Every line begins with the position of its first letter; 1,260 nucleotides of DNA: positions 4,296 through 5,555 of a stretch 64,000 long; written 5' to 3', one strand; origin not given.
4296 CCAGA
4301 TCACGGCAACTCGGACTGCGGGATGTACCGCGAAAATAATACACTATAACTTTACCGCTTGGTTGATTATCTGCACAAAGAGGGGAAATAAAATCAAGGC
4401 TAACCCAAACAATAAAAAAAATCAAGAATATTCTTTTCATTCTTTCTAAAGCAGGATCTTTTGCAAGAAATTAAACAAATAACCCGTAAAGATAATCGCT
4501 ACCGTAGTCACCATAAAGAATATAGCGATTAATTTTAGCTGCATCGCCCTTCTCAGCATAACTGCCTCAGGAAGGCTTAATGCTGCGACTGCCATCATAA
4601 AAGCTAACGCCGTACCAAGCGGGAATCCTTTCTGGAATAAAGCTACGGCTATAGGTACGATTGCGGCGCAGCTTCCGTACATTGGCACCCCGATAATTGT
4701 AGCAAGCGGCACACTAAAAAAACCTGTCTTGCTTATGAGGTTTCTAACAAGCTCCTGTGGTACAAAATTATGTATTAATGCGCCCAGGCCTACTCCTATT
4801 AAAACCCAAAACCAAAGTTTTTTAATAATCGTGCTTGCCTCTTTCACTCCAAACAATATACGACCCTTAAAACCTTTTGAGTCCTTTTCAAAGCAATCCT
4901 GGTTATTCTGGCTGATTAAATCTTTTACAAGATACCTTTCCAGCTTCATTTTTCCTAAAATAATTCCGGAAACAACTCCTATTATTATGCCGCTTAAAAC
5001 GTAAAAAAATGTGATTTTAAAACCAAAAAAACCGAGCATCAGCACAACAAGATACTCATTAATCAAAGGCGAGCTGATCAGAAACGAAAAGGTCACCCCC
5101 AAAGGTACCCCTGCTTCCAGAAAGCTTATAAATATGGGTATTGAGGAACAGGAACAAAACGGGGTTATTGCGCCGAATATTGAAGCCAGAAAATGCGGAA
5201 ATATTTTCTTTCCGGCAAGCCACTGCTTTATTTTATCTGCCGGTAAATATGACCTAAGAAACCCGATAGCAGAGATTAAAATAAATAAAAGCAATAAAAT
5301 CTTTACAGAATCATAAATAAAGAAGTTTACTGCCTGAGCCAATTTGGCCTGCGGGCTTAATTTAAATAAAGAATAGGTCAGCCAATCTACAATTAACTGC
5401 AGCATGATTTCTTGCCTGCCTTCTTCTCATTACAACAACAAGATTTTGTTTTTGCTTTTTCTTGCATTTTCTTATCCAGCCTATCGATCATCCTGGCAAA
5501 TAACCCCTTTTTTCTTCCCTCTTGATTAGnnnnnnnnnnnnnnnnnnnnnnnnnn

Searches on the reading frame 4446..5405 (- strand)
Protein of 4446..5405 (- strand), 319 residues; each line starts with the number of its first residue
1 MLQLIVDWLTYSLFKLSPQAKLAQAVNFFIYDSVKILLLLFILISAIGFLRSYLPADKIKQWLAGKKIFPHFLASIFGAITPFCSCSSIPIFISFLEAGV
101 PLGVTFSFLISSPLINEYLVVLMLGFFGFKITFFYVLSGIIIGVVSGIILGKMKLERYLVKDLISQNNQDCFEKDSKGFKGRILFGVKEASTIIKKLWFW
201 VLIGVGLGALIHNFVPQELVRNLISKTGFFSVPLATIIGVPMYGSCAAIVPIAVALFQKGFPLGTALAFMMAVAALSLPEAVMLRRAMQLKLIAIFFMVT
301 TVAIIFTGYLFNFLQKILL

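Call 81: search_protein_families(library=pfam, proteins=[window:4446-5405:-], max_evalue=0.0001)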
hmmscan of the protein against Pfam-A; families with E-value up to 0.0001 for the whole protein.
window:4446-5405:- (319 aa): 1 family
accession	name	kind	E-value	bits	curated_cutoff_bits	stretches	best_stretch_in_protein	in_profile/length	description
PF03773.19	ArsP_1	-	3.5e-66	223.8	32.3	1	22-313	2-294/294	Predicted permease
